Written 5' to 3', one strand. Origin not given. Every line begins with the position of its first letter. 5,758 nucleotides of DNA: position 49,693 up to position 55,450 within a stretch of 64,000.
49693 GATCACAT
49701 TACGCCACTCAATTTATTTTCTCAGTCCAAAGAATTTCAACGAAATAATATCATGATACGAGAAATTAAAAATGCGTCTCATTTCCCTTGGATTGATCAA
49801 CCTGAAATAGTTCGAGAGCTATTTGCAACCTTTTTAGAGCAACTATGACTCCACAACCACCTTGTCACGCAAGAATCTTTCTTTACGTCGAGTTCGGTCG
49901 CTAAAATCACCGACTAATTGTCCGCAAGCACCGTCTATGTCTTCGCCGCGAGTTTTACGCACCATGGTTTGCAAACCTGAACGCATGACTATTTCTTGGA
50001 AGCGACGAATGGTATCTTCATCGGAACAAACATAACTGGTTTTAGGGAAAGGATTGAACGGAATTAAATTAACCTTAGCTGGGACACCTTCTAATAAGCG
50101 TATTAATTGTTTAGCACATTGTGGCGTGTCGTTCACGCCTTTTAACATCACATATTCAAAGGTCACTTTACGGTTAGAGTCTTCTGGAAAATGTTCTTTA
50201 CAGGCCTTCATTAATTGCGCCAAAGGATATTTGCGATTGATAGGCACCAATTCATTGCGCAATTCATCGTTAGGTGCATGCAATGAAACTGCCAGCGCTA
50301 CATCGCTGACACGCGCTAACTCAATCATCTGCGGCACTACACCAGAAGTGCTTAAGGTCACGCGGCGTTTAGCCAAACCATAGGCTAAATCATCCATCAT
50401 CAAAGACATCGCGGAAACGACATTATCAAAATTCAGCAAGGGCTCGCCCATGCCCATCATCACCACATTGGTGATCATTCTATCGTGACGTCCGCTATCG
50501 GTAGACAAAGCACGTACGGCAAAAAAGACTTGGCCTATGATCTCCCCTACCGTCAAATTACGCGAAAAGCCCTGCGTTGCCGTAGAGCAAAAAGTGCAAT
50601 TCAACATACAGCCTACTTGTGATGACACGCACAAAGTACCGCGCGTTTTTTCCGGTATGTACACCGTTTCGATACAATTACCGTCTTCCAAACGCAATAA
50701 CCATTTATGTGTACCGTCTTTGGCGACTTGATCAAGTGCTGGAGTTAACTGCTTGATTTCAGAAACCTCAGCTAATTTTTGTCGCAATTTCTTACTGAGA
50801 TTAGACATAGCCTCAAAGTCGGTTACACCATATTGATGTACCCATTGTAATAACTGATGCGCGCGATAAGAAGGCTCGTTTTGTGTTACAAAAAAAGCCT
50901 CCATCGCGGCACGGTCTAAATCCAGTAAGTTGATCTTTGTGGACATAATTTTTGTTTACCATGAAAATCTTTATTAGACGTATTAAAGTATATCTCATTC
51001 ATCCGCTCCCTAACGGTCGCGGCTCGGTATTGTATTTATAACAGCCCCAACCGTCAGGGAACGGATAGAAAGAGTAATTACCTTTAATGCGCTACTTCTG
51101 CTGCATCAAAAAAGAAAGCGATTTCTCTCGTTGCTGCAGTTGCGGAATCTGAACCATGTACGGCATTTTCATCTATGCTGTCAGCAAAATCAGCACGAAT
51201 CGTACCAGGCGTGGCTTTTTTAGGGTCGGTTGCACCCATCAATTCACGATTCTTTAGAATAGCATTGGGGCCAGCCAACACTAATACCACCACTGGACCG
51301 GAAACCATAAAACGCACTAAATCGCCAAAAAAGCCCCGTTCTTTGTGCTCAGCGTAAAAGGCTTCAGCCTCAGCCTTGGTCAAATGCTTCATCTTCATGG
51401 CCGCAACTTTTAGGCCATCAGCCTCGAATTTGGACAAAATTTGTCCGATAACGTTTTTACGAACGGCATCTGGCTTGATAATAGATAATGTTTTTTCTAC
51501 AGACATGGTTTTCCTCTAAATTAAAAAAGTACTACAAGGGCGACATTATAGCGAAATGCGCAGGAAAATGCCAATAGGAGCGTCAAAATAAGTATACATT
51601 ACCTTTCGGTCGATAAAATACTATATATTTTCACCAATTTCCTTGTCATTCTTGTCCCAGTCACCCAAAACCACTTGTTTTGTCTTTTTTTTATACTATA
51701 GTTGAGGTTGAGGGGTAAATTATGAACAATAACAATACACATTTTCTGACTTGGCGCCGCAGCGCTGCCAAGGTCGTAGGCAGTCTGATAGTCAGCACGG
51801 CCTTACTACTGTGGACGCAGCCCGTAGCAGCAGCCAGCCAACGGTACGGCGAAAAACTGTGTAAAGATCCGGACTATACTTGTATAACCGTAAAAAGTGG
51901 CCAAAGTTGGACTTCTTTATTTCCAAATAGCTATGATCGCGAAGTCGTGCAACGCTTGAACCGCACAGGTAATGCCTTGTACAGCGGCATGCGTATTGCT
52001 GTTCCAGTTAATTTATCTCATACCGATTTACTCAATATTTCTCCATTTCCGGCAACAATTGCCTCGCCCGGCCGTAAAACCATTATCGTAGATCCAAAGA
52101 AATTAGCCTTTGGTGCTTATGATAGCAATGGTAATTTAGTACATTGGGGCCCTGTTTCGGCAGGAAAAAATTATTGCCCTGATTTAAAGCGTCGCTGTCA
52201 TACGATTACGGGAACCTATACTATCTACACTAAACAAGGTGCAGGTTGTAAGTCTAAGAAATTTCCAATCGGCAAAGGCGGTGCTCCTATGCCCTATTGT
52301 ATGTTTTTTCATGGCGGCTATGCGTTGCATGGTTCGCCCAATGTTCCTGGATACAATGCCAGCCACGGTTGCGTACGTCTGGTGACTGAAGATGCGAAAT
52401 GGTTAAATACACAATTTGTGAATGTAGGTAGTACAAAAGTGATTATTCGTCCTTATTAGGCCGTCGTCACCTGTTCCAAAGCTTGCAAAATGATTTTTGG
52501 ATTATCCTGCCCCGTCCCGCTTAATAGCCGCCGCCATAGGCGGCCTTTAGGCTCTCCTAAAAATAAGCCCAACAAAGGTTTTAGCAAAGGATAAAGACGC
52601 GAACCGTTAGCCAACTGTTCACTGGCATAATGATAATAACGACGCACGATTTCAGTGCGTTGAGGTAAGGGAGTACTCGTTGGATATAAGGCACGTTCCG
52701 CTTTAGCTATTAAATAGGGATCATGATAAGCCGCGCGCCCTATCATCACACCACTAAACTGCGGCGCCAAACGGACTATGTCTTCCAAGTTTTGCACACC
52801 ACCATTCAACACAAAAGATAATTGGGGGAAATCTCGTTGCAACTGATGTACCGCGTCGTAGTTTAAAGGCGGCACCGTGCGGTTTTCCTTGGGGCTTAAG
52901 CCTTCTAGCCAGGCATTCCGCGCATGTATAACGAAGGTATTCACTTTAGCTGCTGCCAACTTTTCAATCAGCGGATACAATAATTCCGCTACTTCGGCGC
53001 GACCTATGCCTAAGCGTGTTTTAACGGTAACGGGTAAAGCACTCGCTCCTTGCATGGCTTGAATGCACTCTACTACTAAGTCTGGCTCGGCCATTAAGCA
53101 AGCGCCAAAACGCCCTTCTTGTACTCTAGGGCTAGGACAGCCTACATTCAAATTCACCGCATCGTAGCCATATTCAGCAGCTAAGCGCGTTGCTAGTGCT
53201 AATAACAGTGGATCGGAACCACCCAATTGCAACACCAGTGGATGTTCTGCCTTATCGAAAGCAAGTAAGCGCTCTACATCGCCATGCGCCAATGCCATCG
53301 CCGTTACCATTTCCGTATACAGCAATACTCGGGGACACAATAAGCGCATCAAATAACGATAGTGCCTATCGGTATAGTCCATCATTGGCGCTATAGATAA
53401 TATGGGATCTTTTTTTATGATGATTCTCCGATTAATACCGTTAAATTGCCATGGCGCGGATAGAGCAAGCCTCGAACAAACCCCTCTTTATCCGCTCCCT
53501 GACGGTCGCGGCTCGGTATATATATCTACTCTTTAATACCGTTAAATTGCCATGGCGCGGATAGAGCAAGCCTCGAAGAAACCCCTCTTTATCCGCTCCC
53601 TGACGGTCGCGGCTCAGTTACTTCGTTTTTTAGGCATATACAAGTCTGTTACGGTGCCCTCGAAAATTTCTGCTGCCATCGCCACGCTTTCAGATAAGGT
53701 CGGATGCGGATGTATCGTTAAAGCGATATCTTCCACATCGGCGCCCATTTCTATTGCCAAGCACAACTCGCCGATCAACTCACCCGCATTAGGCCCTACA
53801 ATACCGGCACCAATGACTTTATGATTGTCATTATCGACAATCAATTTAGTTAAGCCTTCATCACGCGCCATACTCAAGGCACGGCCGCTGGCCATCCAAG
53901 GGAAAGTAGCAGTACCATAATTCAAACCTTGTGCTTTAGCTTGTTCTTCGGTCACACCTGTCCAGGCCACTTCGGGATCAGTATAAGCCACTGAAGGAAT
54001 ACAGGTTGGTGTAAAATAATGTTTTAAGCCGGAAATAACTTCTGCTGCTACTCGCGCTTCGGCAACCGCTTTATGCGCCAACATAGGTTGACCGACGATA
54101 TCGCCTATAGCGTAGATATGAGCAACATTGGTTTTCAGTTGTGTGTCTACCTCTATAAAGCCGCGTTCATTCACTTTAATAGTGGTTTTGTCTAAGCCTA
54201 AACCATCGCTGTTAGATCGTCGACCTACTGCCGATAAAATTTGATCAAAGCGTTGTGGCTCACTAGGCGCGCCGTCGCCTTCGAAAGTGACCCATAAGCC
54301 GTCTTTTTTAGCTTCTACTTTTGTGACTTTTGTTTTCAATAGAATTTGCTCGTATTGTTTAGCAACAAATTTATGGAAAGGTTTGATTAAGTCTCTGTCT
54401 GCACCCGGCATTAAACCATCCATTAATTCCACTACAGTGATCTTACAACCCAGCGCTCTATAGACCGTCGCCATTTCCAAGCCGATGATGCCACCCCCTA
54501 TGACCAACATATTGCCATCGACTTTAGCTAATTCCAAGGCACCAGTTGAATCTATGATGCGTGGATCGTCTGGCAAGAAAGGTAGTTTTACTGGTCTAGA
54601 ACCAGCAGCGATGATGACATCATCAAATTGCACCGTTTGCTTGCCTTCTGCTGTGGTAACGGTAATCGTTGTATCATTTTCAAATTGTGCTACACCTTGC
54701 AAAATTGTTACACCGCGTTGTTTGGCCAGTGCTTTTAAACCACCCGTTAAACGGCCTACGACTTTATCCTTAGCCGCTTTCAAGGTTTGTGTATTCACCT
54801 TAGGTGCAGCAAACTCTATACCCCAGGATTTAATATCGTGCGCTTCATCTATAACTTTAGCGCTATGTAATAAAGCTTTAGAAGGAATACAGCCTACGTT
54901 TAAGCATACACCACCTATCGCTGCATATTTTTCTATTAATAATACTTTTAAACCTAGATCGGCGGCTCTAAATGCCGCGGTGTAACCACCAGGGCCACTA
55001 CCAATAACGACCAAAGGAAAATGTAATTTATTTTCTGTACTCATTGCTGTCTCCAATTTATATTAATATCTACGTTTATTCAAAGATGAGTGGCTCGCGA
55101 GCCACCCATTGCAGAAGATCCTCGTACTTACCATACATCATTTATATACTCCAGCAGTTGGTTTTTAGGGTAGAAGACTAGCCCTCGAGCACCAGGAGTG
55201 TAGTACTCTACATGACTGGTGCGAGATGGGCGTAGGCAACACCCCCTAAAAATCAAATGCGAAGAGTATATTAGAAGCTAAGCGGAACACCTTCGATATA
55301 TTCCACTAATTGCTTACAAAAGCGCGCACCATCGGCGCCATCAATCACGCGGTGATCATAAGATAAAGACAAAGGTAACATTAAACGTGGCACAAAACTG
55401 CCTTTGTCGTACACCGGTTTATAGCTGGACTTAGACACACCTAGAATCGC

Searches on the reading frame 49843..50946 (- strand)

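Call 76: search_protein_families(library=pfam, proteins=[window:49843-50946:-], max_evalue=0.00001)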
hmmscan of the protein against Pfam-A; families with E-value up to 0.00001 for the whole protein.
window:49843-50946:- (367 aa): 2 families
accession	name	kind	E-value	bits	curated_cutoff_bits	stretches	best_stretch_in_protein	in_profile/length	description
PF21016.3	RlmN_N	-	6.7e-26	90.3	24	1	5-64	1-60/60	Ribosomal RNA large subunit methyltransferase N-terminal domain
PF04055.27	Radical_SAM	-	3e-17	63.7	29.5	1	108-273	2-156/166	Radical SAM superfamily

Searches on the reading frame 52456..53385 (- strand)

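Call 76: search_protein_families(library=pfam, proteins=[window:52456-53385:-], max_evalue=0.00001)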
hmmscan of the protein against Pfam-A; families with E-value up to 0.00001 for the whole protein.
window:52456-53385:- (309 aa): 1 family
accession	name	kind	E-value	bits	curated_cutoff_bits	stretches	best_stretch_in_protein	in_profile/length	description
PF01207.24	Dus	-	1.9e-68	231.3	20.4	1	1-293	5-294/311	Dihydrouridine synthase (Dus)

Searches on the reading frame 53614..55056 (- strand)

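Call 46: search_protein_families(library=pfam, proteins=[window:53614-55056:-])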
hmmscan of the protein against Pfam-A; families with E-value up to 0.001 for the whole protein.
window:53614-55056:- (480 aa): 12 families
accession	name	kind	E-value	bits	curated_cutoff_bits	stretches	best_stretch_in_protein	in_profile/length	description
PF07992.20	Pyr_redox_2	-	2.2e-65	221.4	26.1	1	15-334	3-291/291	Pyridine nucleotide-disulphide oxidoreductase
PF02852.28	Pyr_redox_dim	-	9.8e-39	132.4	25.3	1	353-461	1-109/110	Pyridine nucleotide-disulphide oxidoreductase, dimerisation domain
PF00070.33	Pyr_redox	-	9.8e-18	64.9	22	1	183-257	2-78/82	Pyridine nucleotide-disulphide oxidoreductase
PF13738.12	Pyr_redox_3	-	1.2e-09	38.4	30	1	16-318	1-305/305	Pyridine nucleotide-disulphide oxidoreductase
PF01134.28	GIDA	-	2.7e-09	37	22.1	1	15-153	2-150/391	Glucose inhibited division protein A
PF12831.13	FAD_oxidored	-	5e-09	36.4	27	1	15-53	2-40/416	FAD dependent oxidoreductase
PF13450.12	NAD_binding_8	-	6.6e-07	30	21.9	1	17-51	1-35/68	NAD(P)-binding Rossmann-like domain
PF01266.30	DAO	-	6.3e-06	26.4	27.9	0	102-153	150-204/353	FAD dependent oxidoreductase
PF01262.27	AlaDh_PNT_C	-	1.8e-05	24.7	23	0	181-212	29-60/214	Alanine dehydrogenase/PNT, C-terminal domain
PF03486.20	HI0933_like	-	1.8e-05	24.7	50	0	15-48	3-36/244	HI0933-like protein Rossmann domain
PF00890.30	FAD_binding_2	-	1.8e-05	24.6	20.4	1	16-49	3-36/414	FAD binding domain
PF01946.23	Thi4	-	2.1e-05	24.3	26.2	1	15-59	20-65/235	Thi4 family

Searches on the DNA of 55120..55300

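Call 79: search_rna_families(source=window, start=55120, end=55300, threshold=evalue, max_evalue=10, show_alignments=2)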
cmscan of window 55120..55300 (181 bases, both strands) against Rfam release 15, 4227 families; matches with E-value up to 10: 0.
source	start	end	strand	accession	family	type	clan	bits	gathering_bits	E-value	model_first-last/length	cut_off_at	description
